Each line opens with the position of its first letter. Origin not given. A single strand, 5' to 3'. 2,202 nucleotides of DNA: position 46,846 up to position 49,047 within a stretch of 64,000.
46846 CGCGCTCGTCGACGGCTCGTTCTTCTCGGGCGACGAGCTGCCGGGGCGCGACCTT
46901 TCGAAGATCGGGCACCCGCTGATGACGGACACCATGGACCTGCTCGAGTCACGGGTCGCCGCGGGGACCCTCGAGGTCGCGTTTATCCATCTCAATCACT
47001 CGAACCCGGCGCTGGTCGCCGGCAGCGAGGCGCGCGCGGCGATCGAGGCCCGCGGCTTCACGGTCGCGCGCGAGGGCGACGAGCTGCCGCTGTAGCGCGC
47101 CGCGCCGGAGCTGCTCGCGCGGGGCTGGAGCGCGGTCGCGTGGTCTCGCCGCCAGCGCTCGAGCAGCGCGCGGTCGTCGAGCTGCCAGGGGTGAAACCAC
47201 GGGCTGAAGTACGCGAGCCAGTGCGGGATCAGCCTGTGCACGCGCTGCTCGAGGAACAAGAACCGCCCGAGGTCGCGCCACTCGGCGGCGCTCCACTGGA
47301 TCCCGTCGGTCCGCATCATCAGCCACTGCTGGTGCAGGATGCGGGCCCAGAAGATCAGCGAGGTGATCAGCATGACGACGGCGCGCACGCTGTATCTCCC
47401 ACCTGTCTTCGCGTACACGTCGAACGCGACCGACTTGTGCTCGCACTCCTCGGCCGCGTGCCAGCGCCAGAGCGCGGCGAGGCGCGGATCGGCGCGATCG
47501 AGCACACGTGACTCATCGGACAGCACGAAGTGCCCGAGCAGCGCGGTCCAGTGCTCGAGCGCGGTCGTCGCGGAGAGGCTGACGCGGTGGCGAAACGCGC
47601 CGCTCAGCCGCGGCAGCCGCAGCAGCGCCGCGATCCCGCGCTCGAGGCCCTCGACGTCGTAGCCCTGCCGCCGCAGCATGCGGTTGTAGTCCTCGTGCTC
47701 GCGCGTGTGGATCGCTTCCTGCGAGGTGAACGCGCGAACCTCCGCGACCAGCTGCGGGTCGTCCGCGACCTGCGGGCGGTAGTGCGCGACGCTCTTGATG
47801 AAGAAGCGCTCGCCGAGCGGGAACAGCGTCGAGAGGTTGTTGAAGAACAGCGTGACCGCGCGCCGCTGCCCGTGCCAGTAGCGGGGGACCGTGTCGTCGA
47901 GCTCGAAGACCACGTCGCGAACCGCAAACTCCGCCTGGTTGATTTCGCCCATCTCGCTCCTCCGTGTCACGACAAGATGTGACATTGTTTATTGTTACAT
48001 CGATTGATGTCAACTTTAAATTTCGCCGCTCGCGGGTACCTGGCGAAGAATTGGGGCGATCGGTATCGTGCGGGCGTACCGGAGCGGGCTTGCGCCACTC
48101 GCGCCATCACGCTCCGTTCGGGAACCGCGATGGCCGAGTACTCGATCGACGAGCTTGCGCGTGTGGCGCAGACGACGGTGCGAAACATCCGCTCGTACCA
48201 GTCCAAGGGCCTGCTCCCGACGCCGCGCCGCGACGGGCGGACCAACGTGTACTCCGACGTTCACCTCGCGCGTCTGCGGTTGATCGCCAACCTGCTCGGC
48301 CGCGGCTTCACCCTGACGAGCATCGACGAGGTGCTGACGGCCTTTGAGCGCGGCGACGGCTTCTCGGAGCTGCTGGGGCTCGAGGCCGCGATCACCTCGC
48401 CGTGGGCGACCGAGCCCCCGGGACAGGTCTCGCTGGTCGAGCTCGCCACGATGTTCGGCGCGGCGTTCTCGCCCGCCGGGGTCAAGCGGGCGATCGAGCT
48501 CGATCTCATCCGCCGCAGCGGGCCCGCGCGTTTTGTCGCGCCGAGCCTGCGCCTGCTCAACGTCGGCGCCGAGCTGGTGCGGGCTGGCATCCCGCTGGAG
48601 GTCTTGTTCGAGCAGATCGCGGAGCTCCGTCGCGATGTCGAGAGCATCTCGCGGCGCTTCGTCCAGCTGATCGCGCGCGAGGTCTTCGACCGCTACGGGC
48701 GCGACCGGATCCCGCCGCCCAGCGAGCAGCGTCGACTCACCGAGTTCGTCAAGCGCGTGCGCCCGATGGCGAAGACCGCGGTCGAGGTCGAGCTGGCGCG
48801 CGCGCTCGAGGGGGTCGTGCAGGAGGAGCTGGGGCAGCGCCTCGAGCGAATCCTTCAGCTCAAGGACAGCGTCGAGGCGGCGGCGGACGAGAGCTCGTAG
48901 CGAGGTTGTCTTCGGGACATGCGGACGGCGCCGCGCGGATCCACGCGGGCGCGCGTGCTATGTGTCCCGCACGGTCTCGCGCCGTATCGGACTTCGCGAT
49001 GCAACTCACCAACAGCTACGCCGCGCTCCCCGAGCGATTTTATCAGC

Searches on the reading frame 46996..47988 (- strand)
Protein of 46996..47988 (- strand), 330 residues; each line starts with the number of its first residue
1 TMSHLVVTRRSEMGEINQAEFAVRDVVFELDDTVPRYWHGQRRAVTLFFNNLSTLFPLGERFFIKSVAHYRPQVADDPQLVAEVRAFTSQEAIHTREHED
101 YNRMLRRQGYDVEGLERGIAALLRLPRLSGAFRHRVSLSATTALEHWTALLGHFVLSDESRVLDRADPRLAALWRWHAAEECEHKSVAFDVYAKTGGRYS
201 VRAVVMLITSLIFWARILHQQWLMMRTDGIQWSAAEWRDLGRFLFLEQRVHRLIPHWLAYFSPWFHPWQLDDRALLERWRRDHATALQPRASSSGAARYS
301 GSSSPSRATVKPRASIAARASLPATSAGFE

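Call 46: search_protein_families(library=pfam, proteins=[window:46996-47988:-], max_evalue=0.0001)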
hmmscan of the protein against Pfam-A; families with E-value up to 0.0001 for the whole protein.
window:46996-47988:- (330 aa): 1 family
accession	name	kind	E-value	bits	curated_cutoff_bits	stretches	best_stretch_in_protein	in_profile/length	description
PF10118.14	Metal_hydrol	-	2.3e-79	267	33.2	1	23-271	2-247/247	Predicted metal-dependent hydrolase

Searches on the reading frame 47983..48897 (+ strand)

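Call 46: search_protein_families(library=pfam, proteins=[window:47983-48897:+], max_evalue=0.0001)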
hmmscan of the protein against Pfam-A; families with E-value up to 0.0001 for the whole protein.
window:47983-48897:+ (305 aa): 2 families
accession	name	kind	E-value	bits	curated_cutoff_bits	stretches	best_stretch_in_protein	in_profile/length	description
PF13411.12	MerR_1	-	4.8e-18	65.5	21.6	1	53-119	1-67/69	MerR HTH family regulatory protein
PF00376.29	MerR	-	3.1e-06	27.3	28.2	1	54-86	1-34/38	MerR family regulatory protein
